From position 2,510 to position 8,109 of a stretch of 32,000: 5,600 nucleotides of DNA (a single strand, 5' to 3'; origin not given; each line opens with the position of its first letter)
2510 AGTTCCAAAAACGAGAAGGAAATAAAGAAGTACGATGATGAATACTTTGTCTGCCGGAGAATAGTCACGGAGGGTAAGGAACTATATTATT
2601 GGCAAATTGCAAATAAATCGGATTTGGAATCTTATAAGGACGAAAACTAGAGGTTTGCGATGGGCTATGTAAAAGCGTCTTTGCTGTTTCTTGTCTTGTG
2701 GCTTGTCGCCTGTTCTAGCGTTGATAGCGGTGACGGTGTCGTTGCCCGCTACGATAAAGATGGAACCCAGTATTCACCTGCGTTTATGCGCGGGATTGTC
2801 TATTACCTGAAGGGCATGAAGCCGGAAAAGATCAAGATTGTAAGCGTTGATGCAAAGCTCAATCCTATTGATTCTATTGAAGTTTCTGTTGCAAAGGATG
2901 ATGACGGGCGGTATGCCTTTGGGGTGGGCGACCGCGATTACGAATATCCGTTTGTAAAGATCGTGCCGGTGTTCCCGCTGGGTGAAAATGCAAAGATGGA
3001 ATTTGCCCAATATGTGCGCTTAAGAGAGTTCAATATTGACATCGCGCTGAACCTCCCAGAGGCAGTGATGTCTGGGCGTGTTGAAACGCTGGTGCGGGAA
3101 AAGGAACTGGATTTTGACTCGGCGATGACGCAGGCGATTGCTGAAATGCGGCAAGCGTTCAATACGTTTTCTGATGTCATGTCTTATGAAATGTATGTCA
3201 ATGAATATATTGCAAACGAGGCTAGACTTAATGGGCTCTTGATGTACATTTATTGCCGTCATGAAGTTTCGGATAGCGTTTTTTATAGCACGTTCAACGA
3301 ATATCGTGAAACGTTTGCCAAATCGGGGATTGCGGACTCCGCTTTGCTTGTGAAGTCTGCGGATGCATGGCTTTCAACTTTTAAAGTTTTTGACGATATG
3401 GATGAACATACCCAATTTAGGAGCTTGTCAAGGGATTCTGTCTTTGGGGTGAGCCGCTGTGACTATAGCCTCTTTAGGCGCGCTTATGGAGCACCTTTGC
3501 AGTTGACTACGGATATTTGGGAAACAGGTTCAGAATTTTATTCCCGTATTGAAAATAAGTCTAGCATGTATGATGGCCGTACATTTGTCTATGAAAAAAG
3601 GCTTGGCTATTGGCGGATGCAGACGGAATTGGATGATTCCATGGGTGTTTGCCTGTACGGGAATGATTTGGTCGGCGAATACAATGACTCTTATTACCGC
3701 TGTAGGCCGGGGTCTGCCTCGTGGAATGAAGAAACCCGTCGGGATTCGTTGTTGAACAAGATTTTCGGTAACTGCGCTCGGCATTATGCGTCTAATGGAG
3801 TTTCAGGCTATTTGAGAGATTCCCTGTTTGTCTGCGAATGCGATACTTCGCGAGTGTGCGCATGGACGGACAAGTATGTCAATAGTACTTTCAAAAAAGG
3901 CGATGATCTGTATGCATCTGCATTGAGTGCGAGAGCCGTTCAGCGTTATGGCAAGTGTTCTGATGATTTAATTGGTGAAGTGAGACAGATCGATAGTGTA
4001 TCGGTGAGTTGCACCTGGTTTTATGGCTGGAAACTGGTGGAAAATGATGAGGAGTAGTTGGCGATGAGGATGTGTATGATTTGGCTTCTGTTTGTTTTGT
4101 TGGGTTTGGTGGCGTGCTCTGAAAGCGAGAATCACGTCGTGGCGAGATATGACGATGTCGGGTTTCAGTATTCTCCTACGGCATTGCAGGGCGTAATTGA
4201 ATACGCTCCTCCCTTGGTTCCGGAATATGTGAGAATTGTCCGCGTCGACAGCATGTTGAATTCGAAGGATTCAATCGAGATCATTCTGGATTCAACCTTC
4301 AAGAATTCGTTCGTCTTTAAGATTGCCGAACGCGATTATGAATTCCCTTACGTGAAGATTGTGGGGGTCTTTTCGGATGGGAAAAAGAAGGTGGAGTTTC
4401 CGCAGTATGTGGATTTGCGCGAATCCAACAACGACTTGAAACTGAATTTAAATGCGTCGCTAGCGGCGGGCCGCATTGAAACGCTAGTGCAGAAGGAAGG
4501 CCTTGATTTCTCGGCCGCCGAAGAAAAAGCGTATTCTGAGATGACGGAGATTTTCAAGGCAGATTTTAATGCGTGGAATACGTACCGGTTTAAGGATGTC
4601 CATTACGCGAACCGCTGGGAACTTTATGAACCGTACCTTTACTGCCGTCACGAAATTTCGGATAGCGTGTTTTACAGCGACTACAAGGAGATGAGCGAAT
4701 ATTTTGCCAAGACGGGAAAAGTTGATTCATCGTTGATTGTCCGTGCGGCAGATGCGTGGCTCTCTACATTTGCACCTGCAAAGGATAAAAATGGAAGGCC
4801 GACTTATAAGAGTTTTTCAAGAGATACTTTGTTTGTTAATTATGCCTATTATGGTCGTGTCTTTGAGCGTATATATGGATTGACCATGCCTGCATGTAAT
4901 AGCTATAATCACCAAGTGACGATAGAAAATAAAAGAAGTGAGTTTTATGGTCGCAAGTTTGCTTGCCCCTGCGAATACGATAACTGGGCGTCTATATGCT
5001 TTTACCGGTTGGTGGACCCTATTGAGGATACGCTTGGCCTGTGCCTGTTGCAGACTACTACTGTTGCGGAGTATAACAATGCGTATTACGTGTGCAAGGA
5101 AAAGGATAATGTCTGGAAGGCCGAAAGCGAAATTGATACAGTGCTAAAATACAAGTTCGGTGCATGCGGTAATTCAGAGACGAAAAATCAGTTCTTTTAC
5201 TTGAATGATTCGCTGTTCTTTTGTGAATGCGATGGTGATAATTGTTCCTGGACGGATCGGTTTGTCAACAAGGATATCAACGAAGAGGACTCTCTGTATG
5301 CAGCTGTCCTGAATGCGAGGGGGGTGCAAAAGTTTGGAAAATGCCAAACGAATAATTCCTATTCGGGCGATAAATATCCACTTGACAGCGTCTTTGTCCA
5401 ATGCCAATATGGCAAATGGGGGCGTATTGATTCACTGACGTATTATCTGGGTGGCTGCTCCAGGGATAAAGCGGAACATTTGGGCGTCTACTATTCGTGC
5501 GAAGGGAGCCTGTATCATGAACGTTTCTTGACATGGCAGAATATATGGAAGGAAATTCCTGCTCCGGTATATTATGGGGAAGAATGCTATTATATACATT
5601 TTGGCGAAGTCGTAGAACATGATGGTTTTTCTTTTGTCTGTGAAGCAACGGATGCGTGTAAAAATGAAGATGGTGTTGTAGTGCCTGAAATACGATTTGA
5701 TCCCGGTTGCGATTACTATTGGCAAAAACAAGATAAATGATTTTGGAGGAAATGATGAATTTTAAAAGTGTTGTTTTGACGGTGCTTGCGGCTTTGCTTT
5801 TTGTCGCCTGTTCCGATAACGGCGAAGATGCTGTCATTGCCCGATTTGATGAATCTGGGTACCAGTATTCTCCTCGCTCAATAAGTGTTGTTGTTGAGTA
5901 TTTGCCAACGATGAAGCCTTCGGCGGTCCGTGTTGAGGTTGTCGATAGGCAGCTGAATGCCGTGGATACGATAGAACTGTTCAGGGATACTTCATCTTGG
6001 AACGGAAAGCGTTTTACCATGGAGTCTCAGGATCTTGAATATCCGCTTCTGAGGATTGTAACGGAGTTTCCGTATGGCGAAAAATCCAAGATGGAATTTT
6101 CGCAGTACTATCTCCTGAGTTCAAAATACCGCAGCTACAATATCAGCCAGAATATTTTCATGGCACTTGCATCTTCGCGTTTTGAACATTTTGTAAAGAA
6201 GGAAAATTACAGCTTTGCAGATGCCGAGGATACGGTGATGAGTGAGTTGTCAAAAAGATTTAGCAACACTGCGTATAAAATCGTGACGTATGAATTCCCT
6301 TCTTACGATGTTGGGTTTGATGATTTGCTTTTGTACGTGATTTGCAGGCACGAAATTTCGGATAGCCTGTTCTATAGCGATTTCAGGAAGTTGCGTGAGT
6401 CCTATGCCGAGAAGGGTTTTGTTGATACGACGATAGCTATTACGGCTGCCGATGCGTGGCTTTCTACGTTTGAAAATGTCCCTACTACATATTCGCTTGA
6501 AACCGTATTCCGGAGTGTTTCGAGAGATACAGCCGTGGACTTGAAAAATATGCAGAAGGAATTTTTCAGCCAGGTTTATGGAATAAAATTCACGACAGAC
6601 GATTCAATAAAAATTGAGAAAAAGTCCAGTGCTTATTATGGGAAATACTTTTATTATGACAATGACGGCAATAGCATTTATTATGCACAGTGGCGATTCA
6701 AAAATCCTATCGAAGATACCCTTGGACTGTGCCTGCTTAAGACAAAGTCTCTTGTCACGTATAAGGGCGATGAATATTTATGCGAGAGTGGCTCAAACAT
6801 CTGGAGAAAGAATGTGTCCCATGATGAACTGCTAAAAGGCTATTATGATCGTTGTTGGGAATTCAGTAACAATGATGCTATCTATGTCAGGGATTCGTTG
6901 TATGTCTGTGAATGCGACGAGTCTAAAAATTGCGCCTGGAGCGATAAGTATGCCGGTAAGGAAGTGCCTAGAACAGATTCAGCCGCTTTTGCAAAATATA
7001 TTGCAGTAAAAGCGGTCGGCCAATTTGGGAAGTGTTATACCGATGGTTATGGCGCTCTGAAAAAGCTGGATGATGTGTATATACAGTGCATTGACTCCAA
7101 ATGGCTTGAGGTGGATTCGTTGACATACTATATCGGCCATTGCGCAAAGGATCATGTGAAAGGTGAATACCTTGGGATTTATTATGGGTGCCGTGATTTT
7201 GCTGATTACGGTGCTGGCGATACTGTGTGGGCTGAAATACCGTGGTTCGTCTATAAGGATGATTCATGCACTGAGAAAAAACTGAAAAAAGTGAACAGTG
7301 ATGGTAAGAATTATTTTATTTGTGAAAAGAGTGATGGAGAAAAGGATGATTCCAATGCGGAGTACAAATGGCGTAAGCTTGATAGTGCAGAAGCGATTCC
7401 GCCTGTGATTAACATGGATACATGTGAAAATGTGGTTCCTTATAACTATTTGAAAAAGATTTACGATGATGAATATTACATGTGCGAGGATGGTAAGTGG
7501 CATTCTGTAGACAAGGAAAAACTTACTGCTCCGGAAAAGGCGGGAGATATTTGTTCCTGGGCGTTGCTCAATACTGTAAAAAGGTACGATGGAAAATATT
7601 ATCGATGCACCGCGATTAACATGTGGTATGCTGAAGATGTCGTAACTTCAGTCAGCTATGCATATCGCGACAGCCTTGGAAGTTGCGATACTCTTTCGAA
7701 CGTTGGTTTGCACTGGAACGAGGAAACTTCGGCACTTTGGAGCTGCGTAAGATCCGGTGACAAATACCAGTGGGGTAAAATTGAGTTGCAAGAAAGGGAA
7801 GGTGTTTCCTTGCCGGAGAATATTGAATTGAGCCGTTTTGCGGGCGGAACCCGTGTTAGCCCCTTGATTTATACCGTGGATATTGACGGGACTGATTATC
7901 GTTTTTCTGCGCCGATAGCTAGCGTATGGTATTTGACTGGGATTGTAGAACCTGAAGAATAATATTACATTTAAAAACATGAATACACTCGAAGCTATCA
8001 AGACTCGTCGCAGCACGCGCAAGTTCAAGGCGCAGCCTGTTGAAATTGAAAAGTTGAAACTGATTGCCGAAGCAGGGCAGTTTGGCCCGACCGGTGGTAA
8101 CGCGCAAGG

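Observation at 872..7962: Operon-like tandem array of four diverged paralogous Cys-rich lipoproteins of unknown function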

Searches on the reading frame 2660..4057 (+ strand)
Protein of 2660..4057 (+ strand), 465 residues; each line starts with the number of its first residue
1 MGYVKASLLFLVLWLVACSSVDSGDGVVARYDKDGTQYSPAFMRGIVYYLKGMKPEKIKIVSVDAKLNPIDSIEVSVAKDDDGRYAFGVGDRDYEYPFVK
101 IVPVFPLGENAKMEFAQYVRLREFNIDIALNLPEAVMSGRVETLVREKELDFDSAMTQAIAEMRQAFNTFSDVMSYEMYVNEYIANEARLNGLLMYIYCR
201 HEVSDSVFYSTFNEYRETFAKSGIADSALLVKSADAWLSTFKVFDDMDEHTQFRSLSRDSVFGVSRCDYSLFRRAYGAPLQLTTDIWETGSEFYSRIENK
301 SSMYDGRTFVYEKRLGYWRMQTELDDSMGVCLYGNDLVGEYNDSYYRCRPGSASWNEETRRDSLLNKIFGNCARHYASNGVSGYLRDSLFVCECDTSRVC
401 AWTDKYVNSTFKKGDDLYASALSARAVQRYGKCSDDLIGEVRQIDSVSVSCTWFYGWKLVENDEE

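Call 3: search_protein_families(library=pfam, proteins=[window:2660-4054:+], max_evalue=1)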
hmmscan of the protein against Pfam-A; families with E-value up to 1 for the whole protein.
window:2660-4054:+ (465 aa): 0 families

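Call 4: search_protein_families(library=ncbifam, proteins=[window:2660-4054:+], max_evalue=1)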
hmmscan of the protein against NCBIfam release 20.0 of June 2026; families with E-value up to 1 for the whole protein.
window:2660-4054:+ (465 aa): 0 families

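Call 34: find_encoding_contigs(protein=window:2660-4057:+, flank=10000, max_places=6)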
Protein window:2660-4057:+ (465 aa): 23 contigs read that carry it; 6 places shown.
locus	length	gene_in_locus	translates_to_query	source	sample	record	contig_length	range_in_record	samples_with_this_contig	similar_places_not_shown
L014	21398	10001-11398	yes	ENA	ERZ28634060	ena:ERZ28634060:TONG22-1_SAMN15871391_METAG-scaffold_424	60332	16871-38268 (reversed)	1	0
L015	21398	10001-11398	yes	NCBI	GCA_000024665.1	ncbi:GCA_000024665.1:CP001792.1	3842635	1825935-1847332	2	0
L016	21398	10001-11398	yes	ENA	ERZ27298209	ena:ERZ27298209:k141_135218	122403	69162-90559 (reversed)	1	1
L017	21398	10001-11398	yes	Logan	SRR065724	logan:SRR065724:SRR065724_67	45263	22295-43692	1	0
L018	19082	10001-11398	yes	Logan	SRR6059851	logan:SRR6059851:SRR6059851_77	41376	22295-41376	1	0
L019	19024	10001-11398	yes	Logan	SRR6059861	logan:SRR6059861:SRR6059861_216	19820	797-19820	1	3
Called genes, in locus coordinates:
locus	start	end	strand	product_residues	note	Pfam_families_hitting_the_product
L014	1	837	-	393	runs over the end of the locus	PF00871:Acetate_kinase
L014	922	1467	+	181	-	PF14378:PAP2_3 (faint), PF01569:PAP2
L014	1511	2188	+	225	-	PF00300:His_Phos_1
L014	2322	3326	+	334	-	PF13289:SIR2_2 (faint)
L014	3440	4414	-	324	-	PF16822:ALGX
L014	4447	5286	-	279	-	PF00763:THF_DHG_CYH, PF02882:THF_DHG_CYH_C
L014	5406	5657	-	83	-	-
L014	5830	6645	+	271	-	PF01346:FKBP_N, PF00254:FKBP_C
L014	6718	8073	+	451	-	PF00696:AA_kinase, PF00583:Acetyltransf_1, PF13508:Acetyltransf_7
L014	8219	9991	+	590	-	-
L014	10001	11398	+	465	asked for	-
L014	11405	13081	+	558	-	-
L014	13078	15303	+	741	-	-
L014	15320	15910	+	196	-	PF00881:Nitroreductase, PF14512:TM1586_NiRdase (faint)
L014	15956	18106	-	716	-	PF09603:Fib_succ_major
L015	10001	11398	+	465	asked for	-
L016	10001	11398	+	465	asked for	-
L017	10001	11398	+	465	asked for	-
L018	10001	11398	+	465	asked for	-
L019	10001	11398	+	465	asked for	-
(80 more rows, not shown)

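Call 37: list_cluster_members(proteins=[window:2660-4057:+, window:4064-5740:+, window:5752-7962:+, window:878-2650:+, window:8615-10783:-])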
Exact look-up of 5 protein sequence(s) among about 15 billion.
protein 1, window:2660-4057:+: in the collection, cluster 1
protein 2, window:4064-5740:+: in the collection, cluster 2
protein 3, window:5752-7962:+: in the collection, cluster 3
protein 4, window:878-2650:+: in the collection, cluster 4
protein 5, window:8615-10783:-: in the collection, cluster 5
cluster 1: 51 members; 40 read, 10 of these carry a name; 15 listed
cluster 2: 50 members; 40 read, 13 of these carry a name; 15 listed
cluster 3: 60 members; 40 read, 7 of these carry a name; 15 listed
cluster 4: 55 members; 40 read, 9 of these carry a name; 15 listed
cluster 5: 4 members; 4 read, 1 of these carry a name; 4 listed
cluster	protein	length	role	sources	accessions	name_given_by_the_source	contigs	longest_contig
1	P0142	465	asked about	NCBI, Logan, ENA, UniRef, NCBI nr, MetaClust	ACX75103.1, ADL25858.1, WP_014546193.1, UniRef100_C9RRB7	putative lipoprotein [Fibrobacter succinogenes subsp. succinogenes S85] | Putative lipoprotein n=1 Tax=Fibrobacter succinogenes (strain ATCC 19169 / S85) ... | hypothetical protein [Fibrobacter succinogenes]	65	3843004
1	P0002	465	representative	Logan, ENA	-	-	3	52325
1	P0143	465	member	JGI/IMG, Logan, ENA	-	hypothetical protein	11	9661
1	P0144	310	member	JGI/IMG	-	hypothetical protein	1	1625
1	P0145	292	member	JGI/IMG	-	hypothetical protein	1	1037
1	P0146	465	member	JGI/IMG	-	hypothetical protein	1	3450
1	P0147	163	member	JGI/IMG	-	hypothetical protein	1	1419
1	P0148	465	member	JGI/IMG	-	hypothetical protein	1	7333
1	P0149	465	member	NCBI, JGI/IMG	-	hypothetical protein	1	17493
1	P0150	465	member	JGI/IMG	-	hypothetical protein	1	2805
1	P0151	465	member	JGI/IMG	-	hypothetical protein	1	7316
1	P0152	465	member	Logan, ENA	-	-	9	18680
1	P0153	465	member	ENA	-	-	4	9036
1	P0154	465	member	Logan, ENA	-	-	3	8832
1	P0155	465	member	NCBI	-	-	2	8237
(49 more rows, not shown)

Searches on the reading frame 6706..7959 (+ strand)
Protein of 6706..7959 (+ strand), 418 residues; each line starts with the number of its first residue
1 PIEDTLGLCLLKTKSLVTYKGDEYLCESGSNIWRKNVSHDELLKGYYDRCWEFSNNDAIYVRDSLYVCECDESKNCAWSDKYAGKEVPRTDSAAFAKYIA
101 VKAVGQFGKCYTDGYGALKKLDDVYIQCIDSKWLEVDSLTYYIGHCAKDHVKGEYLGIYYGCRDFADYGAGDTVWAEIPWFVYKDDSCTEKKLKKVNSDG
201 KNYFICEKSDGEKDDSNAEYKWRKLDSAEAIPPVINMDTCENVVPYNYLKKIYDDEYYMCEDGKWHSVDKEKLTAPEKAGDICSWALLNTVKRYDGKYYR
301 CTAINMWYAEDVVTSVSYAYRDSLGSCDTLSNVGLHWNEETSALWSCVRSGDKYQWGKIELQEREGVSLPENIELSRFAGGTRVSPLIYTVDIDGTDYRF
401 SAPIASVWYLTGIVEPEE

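Call 47: find_homologous_proteins(query=A4, max_evalue=0.001)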
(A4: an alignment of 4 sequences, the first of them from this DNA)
Query A4 (4 sequences) (418 aa, profile of the alignment): 10 proteins with E <= 0.001 among 6724 candidates.
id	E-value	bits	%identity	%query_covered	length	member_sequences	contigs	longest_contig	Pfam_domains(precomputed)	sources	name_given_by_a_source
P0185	1.9e-110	387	26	73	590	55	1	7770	-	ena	-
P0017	1.3e-103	365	35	54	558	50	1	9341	-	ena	-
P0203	1.5e-103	364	25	73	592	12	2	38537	-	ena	-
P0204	1.8e-88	315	40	51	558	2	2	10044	-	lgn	-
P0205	8.5e-79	283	62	81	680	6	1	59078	-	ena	-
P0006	3.3e-52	196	57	43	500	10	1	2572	-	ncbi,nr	ncbi:MAG: hypothetical protein IIT53_12055, partial [Fibrobacter sp.]|nr:hypothetical protein [Fibro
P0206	4.3e-48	183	38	57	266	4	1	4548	-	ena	-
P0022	1.2e-46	178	38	57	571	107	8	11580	-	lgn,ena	-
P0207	3.7e-30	124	41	73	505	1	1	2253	-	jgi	jgi:hypothetical protein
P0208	3.0e-23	101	76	48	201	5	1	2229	-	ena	-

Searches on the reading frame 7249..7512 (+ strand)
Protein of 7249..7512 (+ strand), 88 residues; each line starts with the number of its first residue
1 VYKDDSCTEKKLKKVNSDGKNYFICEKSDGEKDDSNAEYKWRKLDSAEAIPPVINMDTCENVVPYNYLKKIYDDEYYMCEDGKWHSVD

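Call 93: find_homologous_proteins(query=A8, max_evalue=0.001)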
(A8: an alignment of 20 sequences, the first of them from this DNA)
Query A8 (20 sequences): 52 candidates shared short words with the query, none scored E <= 0.001.
